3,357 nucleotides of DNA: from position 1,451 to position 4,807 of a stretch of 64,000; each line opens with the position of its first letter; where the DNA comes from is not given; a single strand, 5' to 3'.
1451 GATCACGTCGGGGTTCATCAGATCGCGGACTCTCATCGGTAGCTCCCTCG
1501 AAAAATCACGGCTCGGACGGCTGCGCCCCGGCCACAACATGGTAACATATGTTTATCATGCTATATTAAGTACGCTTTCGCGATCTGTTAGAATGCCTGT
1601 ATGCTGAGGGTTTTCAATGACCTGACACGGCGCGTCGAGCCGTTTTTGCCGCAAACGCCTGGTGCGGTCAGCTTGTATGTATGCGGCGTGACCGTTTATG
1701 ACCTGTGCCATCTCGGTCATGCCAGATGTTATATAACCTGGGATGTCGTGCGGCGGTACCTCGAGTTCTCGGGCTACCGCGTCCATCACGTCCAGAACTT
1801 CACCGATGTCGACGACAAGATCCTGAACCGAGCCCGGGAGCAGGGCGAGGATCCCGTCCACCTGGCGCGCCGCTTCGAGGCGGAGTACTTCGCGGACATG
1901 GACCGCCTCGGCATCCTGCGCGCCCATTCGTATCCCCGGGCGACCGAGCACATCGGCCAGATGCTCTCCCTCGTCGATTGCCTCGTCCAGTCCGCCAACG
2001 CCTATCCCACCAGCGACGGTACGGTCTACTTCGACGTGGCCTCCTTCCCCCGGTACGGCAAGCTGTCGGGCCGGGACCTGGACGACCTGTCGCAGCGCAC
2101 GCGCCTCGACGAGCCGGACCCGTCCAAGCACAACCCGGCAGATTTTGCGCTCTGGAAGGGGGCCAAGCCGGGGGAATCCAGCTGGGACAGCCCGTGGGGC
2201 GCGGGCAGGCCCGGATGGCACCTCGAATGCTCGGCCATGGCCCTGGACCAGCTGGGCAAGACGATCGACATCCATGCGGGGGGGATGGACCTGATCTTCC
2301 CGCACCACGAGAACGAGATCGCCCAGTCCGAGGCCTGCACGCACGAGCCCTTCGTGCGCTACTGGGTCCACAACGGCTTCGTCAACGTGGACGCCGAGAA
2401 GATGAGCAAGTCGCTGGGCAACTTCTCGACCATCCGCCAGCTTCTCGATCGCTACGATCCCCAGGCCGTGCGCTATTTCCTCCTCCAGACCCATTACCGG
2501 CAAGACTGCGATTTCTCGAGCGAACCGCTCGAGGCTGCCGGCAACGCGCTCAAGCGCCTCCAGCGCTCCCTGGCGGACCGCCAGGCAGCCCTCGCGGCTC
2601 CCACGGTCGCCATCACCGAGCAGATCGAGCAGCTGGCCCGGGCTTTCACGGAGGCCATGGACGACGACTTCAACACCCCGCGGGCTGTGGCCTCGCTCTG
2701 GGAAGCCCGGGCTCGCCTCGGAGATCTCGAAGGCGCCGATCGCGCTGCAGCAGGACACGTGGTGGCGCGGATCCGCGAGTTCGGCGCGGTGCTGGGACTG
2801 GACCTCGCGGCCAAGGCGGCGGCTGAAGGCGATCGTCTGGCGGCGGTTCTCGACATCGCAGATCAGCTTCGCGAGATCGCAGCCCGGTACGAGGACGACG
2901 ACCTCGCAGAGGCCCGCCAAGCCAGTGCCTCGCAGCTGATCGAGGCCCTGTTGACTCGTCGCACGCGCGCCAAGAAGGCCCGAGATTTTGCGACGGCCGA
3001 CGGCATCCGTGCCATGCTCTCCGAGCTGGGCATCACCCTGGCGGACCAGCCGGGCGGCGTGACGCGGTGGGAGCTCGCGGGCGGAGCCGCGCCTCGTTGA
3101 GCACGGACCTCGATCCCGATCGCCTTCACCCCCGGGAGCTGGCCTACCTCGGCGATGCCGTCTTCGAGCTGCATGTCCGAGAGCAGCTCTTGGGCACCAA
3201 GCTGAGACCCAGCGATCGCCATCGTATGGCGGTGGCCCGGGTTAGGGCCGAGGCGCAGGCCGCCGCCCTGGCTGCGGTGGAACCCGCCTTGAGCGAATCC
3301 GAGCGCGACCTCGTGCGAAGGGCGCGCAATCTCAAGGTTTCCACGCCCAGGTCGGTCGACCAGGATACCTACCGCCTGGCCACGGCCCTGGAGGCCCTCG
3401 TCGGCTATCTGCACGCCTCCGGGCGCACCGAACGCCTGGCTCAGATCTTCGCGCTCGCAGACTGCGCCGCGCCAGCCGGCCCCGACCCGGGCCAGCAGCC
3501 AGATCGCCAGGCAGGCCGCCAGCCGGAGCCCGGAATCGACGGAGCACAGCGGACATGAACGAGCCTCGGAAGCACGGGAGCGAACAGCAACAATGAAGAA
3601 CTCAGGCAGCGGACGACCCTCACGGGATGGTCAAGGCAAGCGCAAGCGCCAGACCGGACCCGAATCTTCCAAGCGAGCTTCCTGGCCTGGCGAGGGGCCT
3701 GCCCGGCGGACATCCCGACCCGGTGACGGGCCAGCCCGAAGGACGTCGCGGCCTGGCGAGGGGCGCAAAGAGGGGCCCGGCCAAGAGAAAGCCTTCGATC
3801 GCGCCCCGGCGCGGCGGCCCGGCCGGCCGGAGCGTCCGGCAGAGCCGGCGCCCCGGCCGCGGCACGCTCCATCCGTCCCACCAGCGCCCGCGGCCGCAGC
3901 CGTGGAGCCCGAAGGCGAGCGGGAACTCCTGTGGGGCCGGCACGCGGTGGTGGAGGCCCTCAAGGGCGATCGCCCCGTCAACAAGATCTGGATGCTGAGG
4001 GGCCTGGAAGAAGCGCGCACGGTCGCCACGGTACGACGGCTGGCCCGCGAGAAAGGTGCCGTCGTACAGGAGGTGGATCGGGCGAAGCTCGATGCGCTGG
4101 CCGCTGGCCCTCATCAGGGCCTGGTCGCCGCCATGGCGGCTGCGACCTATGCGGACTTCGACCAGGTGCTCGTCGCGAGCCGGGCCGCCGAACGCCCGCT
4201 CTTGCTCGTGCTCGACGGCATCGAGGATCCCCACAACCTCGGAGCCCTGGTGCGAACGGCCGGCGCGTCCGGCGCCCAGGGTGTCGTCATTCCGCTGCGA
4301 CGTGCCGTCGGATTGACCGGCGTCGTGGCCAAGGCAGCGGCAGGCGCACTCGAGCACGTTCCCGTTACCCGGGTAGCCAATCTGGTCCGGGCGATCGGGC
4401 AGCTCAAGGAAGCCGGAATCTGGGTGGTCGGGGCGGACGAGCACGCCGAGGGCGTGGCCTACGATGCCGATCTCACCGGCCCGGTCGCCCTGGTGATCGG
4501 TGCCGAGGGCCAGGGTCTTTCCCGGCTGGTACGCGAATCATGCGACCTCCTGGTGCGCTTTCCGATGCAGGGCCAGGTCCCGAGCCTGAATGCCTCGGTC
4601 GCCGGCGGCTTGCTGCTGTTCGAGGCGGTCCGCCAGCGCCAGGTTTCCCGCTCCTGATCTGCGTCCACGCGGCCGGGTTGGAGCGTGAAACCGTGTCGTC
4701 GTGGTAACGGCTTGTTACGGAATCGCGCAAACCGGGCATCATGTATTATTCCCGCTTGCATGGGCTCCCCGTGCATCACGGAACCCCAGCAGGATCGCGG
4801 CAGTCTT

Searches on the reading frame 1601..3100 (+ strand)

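Call 6: search_protein_families(library=pfam, proteins=[window:1601-3100:+], max_evalue=0.001)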
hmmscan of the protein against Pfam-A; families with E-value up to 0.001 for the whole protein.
window:1601-3100:+ (499 aa): 6 families
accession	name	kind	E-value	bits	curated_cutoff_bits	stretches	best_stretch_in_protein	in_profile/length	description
PF01406.26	tRNA-synt_1e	-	9.5e-129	429.5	27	1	18-313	5-299/301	tRNA synthetases class I (C) catalytic domain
PF09334.17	tRNA-synt_1g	-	1.6e-15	57.3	20.1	2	251-315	311-376/391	tRNA synthetases class I (M)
PF09190.17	DALR_2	-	5.1e-11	43.4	22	1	348-402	1-56/57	DALR domain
PF00133.28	tRNA-synt_1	-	3.3e-08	33.2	22.7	1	222-305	329-413/414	tRNA synthetases class I (I, L, M and V)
PF01921.24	tRNA-synt_1f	-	1.2e-07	31.5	27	1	263-329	277-344/360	tRNA synthetases class I (K)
PF23493.1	CysS_C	-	0.00066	20.2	23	1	447-486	8-47/51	Cysteinyl-tRNA ligase anticodon binding domain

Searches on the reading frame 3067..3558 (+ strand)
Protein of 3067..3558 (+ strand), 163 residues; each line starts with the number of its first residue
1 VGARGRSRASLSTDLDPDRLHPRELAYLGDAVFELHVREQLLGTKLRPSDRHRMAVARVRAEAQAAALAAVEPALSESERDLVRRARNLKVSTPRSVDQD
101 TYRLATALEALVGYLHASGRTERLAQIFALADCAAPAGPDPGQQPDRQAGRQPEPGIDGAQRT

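Call 6: search_protein_families(library=pfam, proteins=[window:3067-3558:+], max_evalue=0.001)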
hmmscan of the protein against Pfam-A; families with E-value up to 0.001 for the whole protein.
window:3067-3558:+ (163 aa): 1 family
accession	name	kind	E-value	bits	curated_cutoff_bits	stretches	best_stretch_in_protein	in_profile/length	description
PF00636.31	Ribonuclease_3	-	2.7e-21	76.7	27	1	24-118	2-100/102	Ribonuclease III domain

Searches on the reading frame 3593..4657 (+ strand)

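Call 6: search_protein_families(library=pfam, proteins=[window:3593-4657:+], max_evalue=0.001)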
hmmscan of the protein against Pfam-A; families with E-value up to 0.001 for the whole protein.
window:3593-4657:+ (354 aa): 3 families
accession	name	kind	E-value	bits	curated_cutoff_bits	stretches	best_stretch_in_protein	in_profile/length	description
PF00588.24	SpoU_methylase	-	1.8e-39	135.5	29.7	1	203-343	2-142/142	SpoU rRNA Methylase family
PF08032.17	SpoU_sub_bind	-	7.5e-17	61.9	22.8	1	112-186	1-75/76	RNA 2'-O ribose methyltransferase substrate binding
PF13191.12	AAA_16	-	3.7e-05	24.7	32.6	0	143-212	75-145/167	AAA ATPase domain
